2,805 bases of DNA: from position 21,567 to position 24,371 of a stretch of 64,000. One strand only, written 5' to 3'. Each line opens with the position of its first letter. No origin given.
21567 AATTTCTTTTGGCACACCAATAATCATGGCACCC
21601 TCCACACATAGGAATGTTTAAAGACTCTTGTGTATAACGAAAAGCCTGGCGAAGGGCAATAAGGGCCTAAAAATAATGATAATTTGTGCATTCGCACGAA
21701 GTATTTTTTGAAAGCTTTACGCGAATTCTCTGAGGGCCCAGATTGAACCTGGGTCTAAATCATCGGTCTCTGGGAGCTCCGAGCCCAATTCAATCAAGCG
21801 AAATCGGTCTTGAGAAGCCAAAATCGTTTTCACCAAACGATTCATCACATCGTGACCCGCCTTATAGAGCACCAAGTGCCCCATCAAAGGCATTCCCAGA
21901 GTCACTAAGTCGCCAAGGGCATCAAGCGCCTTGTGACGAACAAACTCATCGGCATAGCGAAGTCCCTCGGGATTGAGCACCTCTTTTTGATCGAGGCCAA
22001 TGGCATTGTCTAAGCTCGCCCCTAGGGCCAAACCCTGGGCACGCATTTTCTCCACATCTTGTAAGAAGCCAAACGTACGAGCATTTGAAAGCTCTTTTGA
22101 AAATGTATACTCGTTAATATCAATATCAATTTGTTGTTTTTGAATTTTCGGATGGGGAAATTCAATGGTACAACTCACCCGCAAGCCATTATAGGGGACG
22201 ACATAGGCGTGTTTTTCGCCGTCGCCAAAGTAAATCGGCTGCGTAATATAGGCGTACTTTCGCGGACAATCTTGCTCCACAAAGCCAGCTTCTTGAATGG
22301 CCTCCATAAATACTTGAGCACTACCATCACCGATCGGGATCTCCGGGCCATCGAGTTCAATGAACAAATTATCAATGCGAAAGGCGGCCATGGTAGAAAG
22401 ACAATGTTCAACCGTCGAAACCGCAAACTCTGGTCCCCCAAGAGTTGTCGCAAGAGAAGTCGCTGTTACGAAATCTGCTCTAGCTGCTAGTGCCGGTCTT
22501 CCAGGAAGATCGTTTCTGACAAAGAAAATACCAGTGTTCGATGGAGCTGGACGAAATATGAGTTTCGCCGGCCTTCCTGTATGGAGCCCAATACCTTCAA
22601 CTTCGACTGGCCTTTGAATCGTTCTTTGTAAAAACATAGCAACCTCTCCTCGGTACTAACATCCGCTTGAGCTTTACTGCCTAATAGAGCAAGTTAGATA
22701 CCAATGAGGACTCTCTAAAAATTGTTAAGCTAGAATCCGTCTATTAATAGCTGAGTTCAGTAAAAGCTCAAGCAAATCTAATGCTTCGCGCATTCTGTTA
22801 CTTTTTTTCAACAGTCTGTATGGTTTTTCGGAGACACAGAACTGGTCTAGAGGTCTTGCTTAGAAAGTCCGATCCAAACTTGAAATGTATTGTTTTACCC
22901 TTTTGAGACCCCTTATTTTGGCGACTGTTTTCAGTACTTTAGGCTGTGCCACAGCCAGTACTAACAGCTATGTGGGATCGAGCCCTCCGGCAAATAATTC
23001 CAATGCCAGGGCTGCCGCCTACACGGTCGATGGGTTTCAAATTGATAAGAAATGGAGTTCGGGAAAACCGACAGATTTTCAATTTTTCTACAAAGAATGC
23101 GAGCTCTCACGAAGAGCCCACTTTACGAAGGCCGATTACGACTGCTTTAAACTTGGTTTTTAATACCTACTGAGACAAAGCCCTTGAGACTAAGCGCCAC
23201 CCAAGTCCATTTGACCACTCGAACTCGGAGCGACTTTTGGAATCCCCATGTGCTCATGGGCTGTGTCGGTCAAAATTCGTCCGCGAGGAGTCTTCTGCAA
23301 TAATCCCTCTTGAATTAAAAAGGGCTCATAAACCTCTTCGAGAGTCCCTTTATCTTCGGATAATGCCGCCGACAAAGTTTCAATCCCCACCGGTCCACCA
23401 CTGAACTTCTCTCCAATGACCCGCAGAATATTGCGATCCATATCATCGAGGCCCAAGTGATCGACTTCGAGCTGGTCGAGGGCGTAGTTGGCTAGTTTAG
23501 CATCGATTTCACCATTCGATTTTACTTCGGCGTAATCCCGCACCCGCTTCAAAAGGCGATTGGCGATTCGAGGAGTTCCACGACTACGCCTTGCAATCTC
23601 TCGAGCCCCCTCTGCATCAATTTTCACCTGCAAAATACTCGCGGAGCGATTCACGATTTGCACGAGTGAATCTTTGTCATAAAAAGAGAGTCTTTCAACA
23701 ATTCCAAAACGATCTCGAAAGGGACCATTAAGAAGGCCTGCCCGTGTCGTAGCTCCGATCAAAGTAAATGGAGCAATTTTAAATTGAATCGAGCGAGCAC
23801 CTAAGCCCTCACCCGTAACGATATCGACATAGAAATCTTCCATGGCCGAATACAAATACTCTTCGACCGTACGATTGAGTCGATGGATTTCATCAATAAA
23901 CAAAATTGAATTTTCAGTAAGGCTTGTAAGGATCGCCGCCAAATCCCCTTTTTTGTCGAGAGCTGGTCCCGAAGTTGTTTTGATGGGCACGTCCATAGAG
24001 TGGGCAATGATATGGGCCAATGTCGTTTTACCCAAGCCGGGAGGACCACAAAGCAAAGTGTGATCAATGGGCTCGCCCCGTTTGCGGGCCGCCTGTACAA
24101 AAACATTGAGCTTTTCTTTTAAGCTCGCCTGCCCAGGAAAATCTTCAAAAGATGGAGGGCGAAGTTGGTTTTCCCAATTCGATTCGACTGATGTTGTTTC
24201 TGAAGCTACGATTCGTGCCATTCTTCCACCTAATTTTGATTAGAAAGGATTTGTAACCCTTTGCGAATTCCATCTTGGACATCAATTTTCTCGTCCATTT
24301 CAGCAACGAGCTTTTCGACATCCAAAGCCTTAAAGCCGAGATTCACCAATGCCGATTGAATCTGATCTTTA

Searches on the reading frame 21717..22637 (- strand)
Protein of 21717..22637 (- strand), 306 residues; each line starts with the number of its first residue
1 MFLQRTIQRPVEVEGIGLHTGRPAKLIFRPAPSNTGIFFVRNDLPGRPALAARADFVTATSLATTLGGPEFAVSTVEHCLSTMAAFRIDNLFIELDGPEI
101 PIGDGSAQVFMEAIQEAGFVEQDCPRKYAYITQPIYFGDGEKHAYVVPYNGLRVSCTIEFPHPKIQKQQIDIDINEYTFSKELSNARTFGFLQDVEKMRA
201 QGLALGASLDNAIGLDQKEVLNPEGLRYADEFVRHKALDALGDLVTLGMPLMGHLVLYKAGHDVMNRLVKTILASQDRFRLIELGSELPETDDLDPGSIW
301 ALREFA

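Call 7: search_protein_families(library=pfam, proteins=[window:21717-22637:-])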
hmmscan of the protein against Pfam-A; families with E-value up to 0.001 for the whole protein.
window:21717-22637:- (306 aa): 1 family
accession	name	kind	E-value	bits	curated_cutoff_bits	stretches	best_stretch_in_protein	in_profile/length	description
PF03331.19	LpxC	-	1.8e-101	339.6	27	1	4-273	1-267/268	UDP-3-O-acyl N-acetylglycosamine deacetylase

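Call 11: find_encoding_contigs(protein=window:21717-22637:-, flank=6000, max_places=10)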
Protein window:21717-22637:- (306 aa): 1 contig read that carries it; 1 place shown.
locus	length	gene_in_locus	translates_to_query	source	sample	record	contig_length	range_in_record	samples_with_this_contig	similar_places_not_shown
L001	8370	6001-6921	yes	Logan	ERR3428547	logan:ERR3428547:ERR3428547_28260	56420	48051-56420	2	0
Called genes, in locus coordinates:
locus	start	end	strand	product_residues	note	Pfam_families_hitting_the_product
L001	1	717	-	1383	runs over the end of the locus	PF04357:TamB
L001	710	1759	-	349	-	-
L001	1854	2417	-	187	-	PF08207:EFP_N, PF01132:EFP, PF09285:Elong-fact-P_C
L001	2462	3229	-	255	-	PF13428:TPR_14 (faint), PF13431:TPR_17 (faint), PF25063:ARM_TT21_C (weak), PF13181:TPR_8 (faint), PF12895:ANAPC3 (weak), PF13414:TPR_11 (weak), PF21033:RMD1-3 (weak), PF14559:TPR_19, +2 more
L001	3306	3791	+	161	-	PF02075:RuvC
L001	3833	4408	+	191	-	PF01330:RuvA_N, PF14520:HHH_5, PF00633:HHH (faint), PF07499:RuvA_C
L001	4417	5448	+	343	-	PF05496:RuvB_N, PF01078:Mg_chelatase (faint), PF07728:AAA_5 (weak), PF00004:AAA, PF17864:AAA_lid_4, PF05491:WHD_RuvB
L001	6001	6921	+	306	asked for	PF03331:LpxC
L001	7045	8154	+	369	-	PF05222:AlaDh_PNT_N, PF02826:2-Hacid_dh_C (faint), PF01262:AlaDh_PNT_C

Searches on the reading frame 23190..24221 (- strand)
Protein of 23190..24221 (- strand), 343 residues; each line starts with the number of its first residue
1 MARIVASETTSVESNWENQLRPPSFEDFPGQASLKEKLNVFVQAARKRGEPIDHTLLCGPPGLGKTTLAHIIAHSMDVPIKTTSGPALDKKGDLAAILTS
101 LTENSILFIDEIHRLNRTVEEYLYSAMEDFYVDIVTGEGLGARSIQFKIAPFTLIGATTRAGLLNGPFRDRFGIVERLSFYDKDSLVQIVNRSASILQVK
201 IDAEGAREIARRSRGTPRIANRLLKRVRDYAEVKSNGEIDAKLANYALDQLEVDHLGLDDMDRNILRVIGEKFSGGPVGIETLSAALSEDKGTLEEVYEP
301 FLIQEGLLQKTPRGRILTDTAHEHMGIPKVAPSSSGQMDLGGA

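Call 7: search_protein_families(library=pfam, proteins=[window:23190-24221:-])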
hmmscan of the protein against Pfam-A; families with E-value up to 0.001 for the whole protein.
window:23190-24221:- (343 aa): 8 families
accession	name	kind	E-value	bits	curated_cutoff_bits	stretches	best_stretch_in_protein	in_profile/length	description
PF05496.18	RuvB_N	-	6.3e-74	247.5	27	1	20-178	1-159/159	Holliday junction DNA helicase RuvB P-loop domain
PF17864.7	AAA_lid_4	-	1.9e-33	114.5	27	1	181-254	1-74/74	RuvB AAA lid domain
PF05491.19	RuvB_C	-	8.4e-26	90.2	24.7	1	256-325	2-71/72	RuvB C-terminal winged helix domain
PF00004.35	AAA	-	8.1e-20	72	21.2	1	56-176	2-127/131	ATPase family associated with various cellular activities (AAA)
PF07728.20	AAA_5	-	3.2e-08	34.1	22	1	54-172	1-139/139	AAA domain (dynein-related subfamily)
PF01078.27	Mg_chelatase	-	1.7e-06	28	20.3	0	100-138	103-141/207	Magnesium chelatase, subunit ChlI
PF13401.12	AAA_22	-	0.00012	22.8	27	0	55-75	8-28/130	AAA domain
PF13191.12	AAA_16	-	0.00088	20.2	32.6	0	29-76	3-48/167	AAA ATPase domain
